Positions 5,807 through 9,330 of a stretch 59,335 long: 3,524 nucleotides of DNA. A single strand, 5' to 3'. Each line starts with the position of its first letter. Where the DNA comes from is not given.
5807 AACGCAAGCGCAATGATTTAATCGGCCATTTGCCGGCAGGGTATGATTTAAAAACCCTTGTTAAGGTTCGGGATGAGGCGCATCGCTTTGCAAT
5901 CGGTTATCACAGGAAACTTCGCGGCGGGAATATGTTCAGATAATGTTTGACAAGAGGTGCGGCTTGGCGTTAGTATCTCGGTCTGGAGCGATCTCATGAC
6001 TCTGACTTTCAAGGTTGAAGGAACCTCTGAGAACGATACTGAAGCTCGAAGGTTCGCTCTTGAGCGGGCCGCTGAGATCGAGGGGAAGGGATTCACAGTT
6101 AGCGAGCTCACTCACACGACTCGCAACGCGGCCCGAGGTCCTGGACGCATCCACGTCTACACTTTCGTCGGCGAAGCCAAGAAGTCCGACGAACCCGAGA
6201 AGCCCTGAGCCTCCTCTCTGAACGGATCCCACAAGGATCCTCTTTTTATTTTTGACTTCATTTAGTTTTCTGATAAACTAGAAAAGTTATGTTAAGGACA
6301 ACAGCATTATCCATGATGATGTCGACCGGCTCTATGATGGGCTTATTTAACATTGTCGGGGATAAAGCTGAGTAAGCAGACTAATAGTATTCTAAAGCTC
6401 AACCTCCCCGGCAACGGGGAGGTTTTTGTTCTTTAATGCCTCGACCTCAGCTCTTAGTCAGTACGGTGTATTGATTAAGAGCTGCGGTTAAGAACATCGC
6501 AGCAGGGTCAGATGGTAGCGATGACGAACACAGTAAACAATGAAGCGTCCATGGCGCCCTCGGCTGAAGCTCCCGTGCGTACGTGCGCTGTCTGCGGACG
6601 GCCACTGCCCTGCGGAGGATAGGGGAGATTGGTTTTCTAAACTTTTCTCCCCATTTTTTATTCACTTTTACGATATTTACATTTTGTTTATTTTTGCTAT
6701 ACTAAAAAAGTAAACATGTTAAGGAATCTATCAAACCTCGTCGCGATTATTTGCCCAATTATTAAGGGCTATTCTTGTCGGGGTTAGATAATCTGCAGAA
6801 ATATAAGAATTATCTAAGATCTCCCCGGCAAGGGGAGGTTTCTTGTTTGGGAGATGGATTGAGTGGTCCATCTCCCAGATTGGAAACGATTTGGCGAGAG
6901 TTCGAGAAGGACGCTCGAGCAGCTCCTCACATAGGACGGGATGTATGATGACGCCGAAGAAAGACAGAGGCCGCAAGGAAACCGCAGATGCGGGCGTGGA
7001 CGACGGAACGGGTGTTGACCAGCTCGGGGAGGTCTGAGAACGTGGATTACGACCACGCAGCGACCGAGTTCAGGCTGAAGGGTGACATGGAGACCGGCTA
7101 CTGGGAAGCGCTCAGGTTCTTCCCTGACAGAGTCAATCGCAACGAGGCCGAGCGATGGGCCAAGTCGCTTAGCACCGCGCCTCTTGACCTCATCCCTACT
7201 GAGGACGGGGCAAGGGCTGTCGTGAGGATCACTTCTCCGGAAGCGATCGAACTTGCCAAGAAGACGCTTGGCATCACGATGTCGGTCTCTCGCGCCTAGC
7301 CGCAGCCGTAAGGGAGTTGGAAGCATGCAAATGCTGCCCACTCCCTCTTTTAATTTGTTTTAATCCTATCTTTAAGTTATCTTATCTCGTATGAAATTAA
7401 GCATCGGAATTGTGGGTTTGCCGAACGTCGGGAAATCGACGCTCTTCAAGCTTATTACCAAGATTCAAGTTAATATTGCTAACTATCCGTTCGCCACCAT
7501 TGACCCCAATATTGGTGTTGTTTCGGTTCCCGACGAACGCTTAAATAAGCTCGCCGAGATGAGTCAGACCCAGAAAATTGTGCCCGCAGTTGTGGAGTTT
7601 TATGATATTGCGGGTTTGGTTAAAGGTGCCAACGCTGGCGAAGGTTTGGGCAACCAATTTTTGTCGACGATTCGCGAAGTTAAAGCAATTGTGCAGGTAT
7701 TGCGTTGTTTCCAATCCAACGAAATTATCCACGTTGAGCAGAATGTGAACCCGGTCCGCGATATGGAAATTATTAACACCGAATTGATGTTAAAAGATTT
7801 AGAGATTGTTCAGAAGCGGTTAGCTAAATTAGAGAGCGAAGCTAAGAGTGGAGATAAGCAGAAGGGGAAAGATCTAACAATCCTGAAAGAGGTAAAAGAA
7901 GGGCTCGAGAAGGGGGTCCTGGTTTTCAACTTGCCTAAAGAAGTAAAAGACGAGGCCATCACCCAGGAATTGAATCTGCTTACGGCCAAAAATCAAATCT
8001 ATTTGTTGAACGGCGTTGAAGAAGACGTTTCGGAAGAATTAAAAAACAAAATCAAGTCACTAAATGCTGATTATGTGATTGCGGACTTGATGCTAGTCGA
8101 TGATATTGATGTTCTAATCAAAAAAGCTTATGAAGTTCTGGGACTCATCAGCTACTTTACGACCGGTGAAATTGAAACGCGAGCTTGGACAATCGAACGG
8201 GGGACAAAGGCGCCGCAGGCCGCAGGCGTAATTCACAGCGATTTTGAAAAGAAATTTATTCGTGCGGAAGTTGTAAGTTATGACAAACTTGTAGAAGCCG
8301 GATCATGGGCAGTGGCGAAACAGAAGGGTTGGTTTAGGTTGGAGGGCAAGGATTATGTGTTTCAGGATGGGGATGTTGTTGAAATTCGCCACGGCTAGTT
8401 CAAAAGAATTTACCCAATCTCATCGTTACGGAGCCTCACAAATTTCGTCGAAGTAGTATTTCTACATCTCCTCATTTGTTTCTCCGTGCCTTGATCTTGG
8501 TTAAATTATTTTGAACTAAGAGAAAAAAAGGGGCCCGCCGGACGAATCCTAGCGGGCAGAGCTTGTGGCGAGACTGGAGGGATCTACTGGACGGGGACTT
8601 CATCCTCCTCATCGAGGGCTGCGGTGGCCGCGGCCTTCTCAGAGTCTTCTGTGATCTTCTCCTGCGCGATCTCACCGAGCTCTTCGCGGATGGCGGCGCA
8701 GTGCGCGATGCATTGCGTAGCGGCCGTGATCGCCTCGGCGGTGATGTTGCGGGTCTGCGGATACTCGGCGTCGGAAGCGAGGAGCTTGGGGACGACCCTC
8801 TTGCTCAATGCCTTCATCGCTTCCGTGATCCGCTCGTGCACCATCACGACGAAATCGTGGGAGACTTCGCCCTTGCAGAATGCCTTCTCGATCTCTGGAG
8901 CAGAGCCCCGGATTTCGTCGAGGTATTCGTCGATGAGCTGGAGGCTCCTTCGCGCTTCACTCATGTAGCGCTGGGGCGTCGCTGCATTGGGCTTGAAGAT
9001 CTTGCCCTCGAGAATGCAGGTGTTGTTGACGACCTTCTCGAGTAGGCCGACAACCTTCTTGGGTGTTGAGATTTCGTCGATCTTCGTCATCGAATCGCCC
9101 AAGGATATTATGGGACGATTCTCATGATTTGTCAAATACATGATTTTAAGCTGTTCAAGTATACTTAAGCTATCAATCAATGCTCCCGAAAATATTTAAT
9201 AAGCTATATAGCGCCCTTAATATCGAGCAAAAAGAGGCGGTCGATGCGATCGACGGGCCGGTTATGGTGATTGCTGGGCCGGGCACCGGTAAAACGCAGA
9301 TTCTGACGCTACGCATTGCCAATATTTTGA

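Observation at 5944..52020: Twelve GC-rich, self-contained expression cassettes interleaved with a low-GC core-gene backbone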

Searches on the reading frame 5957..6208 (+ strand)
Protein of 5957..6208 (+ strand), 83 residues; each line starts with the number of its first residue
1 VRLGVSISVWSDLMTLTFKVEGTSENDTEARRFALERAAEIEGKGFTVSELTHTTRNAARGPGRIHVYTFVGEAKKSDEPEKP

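Call 8: search_protein_families(library=pfam, max_evalue=0.01, proteins=[window:5957-6208:+])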
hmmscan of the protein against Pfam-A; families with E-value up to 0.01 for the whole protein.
window:5957-6208:+ (83 aa): 0 families

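Call 43: search_protein_families(library=phrogs, max_evalue=0.01, proteins=[window:5957-6208:+])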
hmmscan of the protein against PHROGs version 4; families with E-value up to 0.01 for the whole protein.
window:5957-6208:+ (83 aa): 0 families

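Call 74: search_protein_families(library=padloc, max_evalue=0.01, proteins=[window:5996-6208:+])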
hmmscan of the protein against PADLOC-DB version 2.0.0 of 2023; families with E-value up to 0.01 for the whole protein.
window:5996-6208:+ (70 aa): 0 families

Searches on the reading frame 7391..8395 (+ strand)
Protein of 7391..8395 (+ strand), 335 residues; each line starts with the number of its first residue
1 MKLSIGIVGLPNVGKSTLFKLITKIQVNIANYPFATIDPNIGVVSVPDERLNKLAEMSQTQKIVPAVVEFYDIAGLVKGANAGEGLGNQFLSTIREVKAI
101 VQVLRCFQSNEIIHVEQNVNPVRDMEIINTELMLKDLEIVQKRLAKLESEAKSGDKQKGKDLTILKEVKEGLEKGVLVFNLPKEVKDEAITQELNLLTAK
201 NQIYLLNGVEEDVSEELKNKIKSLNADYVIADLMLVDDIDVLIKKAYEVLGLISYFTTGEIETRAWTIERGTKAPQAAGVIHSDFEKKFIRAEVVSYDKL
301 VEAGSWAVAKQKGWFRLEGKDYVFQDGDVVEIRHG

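Call 14: find_homologous_proteins(query=window:7391-8395:+, max_evalue=1e-60)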
Query window:7391-8395:+ (335 aa): 7999 proteins with E <= 1e-60 among 8000 candidates; the best 120 are listed.
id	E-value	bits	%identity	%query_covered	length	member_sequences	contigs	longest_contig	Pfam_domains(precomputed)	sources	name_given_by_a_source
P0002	1.0e-210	716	100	100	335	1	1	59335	PF01926.30,PF02421.25,PF06071.20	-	-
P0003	2.4e-186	636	88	100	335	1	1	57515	PF01926.30,PF02421.25,PF06071.20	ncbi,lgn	-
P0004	8.6e-185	631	86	100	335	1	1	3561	PF01926.30,PF02421.25,PF06071.20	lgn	-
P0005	7.7e-182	621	86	100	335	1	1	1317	PF01926.30,PF02421.25,PF06071.20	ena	-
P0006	8.9e-181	618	85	100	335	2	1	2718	PF01926.30,PF02421.25,PF06071.20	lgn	-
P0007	1.2e-176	604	82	100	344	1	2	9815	PF01926.30,PF02421.25,PF06071.20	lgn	-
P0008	1.6e-176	604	83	100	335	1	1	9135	PF01926.30,PF02421.25,PF06071.20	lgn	-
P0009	1.9e-162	558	77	100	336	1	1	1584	PF01926.30,PF02421.25,PF06071.20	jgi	-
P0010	9.7e-161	552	77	99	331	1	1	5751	PF01926.30,PF02421.25,PF06071.20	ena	-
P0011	4.1e-159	547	76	100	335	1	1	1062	PF01926.30,PF02421.25,PF06071.20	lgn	-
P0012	1.3e-158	545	74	100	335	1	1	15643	PF01926.30,PF02421.25,PF06071.20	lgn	-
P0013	3.9e-158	544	75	100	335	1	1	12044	PF01926.30,PF02421.25,PF06071.20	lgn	-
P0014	1.9e-156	538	74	100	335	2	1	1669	PF01926.30,PF02421.25,PF06071.20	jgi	-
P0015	2.2e-156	538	74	100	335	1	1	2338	PF01926.30,PF02421.25,PF06071.20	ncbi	-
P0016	2.4e-156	538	71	100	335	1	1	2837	PF01926.30,PF02421.25,PF06071.20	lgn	-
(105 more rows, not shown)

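Call 15: find_encoding_contigs(protein=P0003, flank=10000, max_places=3)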
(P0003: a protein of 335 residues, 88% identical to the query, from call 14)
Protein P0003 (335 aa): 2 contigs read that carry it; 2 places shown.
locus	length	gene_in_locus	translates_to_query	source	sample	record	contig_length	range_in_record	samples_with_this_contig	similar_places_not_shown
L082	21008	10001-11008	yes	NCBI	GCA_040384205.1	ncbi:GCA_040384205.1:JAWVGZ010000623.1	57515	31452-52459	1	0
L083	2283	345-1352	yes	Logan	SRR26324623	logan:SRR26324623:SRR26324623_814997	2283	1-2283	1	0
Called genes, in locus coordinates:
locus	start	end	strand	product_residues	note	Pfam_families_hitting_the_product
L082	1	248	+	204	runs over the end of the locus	PF01327:Pep_deformylase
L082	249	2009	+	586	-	-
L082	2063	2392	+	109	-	-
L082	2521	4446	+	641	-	-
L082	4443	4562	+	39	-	PF02151:UVR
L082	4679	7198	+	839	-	PF00005:ABC_tran (faint), PF02463:SMC_N (faint), PF03193:RsgA_GTPase (faint), PF13175:AAA_15 (faint), PF13304:AAA_21 (faint), PF13476:AAA_23 (faint), PF13555:AAA_29 (faint), PF17760:UvrA_inter, +2 more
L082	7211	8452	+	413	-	PF01541:GIY-YIG, PF27096:UvrC_M, PF02151:UVR (faint), PF08459:UvrC_RNaseH_dom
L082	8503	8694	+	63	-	-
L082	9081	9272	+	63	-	-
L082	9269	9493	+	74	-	-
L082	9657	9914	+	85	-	-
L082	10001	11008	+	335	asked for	PF01926:MMR_HSR1, PF02421:FeoB_N, PF06071:YchF-GTPase_C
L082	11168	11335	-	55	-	-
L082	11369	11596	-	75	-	-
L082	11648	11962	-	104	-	-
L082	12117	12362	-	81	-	-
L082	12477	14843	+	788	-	-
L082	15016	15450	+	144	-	PF12705:PDDEXK_1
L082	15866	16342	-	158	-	PF00186:DHFR_1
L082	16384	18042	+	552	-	PF01565:FAD_binding_4, PF02913:FAD-oxidase_C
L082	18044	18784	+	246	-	PF00702:Hydrolase, PF08282:Hydrolase_3 (faint), PF12710:HAD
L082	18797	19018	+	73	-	-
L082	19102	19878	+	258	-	PF01209:Ubie_methyltran, PF02353:CMAS (weak), PF05175:MTS, PF13489:Methyltransf_23, PF13847:Methyltransf_31, PF08241:Methyltransf_11, PF08242:Methyltransf_12, PF13649:Methyltransf_25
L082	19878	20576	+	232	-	PF20260:PUA_4, PF04452:Methyltrans_RNA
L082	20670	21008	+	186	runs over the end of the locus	PF01923:Cob_adeno_trans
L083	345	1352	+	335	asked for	PF01926:MMR_HSR1, PF02421:FeoB_N, PF06071:YchF-GTPase_C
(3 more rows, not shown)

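Call 16: find_encoding_contigs(protein=P0008, flank=10000, max_places=3)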
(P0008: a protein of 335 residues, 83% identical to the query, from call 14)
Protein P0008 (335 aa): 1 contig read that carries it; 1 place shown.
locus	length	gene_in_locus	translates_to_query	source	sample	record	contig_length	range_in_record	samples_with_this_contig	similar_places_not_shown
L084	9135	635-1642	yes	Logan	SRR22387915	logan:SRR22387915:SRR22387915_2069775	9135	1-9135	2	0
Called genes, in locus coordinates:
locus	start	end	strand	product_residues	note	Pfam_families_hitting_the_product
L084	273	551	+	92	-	-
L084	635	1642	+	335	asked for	PF01926:MMR_HSR1, PF02421:FeoB_N, PF06071:YchF-GTPase_C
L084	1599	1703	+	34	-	-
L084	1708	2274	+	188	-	PF09335:VTT_dom (faint)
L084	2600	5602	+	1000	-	PF00580:UvrD-helicase, PF13245:AAA_19, PF13361:UvrD_C, PF13538:UvrD_C_2 (faint), PF12705:PDDEXK_1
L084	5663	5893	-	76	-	-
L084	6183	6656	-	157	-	PF00186:DHFR_1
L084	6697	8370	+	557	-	PF01565:FAD_binding_4, PF02913:FAD-oxidase_C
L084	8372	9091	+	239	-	PF00702:Hydrolase, PF12710:HAD, PF08282:Hydrolase_3 (weak)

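Call 17: find_encoding_contigs(protein=P0007, flank=10000, max_places=3)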
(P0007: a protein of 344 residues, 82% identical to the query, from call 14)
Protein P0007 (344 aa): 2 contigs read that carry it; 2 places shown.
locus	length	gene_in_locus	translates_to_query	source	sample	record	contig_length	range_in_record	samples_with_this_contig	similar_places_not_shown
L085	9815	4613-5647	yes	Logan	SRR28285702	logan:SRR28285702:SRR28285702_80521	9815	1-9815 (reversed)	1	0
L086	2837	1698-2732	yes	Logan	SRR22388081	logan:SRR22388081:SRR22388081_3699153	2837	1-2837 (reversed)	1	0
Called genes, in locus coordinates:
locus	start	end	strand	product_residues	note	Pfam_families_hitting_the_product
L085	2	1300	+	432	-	?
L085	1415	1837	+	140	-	-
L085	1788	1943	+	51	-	-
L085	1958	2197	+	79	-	-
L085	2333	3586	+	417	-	PF01541:GIY-YIG, PF27096:UvrC_M, PF02151:UVR (weak), PF08459:UvrC_RNaseH_dom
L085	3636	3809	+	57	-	-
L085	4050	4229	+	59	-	-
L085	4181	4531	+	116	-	-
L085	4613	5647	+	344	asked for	PF01926:MMR_HSR1, PF02421:FeoB_N, PF06071:YchF-GTPase_C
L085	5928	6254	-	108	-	-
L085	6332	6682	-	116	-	-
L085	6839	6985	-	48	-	-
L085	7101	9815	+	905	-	?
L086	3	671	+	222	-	?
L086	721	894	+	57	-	-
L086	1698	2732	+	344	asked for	PF01926:MMR_HSR1, PF02421:FeoB_N, PF06071:YchF-GTPase_C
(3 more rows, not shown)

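Call 67: find_encoding_contigs(protein=P0004, flank=10000, max_places=2)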
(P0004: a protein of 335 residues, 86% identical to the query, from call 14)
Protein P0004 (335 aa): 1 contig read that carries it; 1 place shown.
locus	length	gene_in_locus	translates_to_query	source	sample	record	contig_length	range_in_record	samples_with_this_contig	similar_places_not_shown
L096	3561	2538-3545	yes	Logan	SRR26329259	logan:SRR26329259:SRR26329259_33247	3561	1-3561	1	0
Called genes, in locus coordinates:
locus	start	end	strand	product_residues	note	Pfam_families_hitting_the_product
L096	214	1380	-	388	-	PF13365:Trypsin_2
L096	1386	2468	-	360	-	-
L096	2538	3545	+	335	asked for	PF01926:MMR_HSR1, PF02421:FeoB_N, PF06071:YchF-GTPase_C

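Call 68: find_encoding_contigs(protein=P0012, flank=10000, max_places=2)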
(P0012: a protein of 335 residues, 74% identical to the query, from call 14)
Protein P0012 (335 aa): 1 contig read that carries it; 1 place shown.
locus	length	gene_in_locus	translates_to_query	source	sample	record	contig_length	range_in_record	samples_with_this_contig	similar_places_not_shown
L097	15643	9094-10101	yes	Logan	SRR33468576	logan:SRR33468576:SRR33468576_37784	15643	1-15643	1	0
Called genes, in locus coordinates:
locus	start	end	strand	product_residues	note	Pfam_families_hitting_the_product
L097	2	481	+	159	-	?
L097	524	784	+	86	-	-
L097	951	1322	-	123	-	-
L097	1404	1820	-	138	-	-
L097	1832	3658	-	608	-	PF13185:GAF_2 (faint), PF13188:PAS_8 (faint), PF13426:PAS_9 (weak), PF00512:HisKA, PF02518:HATPase_c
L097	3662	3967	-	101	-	-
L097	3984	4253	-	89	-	-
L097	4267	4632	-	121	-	PF00072:Response_reg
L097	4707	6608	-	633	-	PF00072:Response_reg, PF13426:PAS_9, PF08447:PAS_3, PF00989:PAS, PF08447:PAS_3, PF13426:PAS_9, PF00512:HisKA (weak), PF02518:HATPase_c, +3 more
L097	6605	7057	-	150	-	PF00072:Response_reg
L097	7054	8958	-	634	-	PF00989:PAS, PF08447:PAS_3, PF13426:PAS_9, PF00989:PAS, PF08448:PAS_4, PF13426:PAS_9, PF00989:PAS, PF08447:PAS_3, +5 more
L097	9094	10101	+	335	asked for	PF01926:MMR_HSR1, PF02421:FeoB_N, PF06071:YchF-GTPase_C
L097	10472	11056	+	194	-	-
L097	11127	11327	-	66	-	-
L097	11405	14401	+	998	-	PF00580:UvrD-helicase, PF13245:AAA_19, PF13361:UvrD_C, PF13538:UvrD_C_2 (faint), PF12705:PDDEXK_1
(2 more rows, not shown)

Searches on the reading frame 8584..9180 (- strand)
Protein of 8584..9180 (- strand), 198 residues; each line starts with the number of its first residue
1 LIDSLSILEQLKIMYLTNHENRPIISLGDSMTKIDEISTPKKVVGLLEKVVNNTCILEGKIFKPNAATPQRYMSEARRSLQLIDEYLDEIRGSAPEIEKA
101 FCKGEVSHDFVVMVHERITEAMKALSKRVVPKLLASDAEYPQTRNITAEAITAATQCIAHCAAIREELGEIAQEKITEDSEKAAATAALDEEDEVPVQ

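Call 8: search_protein_families(library=pfam, max_evalue=0.01, proteins=[window:8584-9180:-])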
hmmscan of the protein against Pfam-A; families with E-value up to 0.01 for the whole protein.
window:8584-9180:- (198 aa): 0 families

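Call 43: search_protein_families(library=phrogs, max_evalue=0.01, proteins=[window:8584-9180:-])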
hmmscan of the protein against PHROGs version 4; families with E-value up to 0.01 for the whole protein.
window:8584-9180:- (198 aa): 0 families

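Call 74: search_protein_families(library=padloc, max_evalue=0.01, proteins=[window:8584-9090:-])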
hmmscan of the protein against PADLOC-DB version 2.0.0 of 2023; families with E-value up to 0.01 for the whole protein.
window:8584-9090:- (168 aa): 0 families

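Call 90: list_cluster_members(proteins=[window:8584-9090:-, window:12234-12587:-, window:19734-20282:-, window:28666-28995:+, window:38966-39220:+, window:39230-39514:+, window:39973-40350:+, window:41677-41937:-, window:51007-51969:-, window:6988-7299:+])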
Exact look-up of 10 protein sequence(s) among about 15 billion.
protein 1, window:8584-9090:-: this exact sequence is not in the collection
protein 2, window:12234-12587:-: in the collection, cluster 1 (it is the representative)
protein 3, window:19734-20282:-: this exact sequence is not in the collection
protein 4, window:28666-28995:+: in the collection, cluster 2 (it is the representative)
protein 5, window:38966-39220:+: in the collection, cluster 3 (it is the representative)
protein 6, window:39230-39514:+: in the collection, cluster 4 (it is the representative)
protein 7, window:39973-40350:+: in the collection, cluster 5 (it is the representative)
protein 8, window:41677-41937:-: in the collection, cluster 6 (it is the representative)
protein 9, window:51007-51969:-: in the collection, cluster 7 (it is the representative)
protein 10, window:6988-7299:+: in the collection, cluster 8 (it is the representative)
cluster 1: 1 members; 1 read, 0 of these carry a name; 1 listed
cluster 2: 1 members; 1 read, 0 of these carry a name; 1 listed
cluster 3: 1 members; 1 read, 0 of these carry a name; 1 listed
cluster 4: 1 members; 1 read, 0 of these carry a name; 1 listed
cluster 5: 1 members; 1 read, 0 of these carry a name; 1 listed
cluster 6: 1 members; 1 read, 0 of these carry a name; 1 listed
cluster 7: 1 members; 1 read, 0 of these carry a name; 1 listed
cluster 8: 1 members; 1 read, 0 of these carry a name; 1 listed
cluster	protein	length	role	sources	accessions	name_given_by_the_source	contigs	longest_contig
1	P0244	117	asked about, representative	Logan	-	-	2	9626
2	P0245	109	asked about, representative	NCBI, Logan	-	-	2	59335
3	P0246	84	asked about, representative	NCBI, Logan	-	-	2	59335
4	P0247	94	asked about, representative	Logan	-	-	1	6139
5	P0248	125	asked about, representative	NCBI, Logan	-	-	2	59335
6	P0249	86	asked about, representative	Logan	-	-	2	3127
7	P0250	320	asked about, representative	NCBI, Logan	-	-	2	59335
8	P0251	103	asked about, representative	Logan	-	-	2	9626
